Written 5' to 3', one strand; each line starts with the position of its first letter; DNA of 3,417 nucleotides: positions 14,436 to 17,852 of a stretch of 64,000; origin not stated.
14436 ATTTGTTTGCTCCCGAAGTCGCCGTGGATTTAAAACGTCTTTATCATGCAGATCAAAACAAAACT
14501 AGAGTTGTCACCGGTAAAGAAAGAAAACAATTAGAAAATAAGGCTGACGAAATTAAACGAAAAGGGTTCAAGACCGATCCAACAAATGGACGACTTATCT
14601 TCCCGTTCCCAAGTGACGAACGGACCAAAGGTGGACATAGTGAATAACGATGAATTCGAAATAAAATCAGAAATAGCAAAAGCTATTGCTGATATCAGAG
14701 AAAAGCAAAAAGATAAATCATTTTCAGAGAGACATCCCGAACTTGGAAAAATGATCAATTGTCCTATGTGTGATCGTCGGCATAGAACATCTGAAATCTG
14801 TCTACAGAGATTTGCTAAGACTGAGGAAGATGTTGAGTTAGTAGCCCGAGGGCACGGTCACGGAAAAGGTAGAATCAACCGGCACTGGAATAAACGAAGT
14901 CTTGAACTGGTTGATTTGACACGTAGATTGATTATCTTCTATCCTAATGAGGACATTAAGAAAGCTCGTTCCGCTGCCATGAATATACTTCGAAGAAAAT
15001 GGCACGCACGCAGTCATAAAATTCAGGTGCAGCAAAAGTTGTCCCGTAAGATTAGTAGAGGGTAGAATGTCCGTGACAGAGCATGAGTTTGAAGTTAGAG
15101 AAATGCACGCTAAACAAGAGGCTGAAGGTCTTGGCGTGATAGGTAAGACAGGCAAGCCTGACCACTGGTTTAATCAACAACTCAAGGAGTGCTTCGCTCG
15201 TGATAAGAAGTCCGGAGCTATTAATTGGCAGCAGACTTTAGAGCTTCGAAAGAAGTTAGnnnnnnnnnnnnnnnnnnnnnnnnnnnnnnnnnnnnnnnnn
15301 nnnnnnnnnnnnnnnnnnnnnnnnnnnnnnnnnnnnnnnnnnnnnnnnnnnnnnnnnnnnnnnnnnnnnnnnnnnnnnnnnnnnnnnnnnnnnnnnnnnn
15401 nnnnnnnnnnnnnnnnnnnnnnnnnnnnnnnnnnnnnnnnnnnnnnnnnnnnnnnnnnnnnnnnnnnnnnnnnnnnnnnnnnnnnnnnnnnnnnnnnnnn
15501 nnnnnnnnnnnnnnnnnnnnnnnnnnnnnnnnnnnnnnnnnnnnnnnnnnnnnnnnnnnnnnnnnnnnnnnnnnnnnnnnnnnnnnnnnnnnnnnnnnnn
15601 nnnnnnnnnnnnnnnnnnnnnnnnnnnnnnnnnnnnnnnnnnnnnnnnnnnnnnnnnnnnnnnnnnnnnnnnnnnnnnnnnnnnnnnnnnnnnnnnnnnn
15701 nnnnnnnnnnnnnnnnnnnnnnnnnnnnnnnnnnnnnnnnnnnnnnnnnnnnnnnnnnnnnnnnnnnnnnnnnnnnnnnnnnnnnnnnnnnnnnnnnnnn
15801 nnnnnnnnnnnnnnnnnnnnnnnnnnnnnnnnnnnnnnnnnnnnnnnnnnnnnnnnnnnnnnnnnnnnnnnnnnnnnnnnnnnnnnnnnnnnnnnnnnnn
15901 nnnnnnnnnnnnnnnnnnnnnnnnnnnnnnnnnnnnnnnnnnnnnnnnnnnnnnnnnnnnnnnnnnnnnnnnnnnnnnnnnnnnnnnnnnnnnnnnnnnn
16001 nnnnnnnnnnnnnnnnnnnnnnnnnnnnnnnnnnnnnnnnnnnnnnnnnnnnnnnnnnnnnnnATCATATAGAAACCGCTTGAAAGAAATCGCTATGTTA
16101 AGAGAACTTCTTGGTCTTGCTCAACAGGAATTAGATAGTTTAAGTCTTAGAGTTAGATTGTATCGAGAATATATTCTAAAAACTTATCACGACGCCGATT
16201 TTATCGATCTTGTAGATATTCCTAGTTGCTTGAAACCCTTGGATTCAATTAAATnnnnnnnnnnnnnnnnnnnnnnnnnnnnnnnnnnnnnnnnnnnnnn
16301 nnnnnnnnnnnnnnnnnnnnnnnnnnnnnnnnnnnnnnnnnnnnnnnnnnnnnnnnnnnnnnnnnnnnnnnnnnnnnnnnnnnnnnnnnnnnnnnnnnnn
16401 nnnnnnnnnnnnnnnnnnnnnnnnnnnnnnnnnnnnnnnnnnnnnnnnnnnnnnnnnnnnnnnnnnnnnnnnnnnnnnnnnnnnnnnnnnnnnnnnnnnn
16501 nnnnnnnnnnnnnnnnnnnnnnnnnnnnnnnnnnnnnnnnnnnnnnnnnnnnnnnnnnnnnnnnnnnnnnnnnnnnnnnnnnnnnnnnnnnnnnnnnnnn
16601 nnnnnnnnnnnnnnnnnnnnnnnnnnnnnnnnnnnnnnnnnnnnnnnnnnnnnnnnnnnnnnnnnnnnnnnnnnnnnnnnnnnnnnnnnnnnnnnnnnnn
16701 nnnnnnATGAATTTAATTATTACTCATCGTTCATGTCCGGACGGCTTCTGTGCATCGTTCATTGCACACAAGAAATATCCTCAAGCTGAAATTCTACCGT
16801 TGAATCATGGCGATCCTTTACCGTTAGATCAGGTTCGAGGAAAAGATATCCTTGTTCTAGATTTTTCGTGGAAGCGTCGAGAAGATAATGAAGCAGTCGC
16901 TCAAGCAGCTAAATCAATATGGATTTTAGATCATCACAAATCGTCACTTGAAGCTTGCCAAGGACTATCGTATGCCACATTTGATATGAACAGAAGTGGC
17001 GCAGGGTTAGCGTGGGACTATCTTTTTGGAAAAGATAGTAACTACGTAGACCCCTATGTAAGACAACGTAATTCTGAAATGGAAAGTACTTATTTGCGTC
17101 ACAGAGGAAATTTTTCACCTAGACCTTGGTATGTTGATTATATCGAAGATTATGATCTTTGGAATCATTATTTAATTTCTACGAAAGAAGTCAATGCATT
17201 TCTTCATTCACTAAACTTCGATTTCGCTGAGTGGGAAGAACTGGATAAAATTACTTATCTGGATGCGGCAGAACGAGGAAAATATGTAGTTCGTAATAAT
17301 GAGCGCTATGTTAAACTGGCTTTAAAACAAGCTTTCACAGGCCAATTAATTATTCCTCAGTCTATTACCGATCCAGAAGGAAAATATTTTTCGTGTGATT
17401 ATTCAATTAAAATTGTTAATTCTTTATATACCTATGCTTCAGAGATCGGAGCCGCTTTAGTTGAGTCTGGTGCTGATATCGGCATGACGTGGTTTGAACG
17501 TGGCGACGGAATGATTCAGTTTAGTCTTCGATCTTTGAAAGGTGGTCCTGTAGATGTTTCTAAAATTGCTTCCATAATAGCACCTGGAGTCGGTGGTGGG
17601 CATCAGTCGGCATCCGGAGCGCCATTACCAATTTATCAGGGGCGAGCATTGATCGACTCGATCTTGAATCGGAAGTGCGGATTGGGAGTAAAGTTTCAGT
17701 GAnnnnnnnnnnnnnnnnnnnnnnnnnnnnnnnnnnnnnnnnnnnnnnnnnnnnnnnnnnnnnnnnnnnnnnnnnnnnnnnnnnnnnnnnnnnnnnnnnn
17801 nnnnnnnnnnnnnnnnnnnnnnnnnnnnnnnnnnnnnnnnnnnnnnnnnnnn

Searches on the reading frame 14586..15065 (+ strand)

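Call 9: search_protein_families(library=pfam, proteins=[window:14586-15065:+], max_evalue=0.01)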
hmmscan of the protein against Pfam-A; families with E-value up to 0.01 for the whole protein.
window:14586-15065:+ (159 aa): 1 family
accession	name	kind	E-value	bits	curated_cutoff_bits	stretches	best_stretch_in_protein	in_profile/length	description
PF19134.6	DUF5817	-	0.0074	16.7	31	0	56-82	21-45/57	Domain of unknown function (DUF5817)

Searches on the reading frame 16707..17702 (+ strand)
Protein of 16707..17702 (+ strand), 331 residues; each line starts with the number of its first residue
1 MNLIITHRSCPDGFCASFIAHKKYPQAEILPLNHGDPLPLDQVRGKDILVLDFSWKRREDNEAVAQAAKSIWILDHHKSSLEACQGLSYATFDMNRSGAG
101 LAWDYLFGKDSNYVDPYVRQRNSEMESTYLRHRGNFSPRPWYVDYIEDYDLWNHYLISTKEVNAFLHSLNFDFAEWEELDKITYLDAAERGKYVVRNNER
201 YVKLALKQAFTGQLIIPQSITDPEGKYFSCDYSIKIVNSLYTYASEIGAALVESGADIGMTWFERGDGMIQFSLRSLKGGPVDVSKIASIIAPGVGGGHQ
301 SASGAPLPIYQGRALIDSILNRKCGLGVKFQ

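Call 9: search_protein_families(library=pfam, proteins=[window:16707-17702:+], max_evalue=0.01)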
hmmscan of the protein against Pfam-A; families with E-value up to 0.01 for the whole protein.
window:16707-17702:+ (331 aa): 2 families
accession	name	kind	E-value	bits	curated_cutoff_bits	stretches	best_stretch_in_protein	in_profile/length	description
PF02272.25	DHHA1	-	0.00071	20.4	25.9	1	260-308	35-84/102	DHHA1 domain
PF01368.27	DHH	-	0.00075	20.2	28.1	1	5-107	5-103/125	DHH family, N-terminal domain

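Call 88: search_protein_families(library=phrogs, proteins=[window:16707-17702:+], max_evalue=0.001)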
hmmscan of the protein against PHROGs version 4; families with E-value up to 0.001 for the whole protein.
window:16707-17702:+ (331 aa): 1 family
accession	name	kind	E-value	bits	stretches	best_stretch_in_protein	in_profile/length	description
phrog_4771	-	other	2e-59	202.5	1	2-316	18-292/363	DHH phosphoesterase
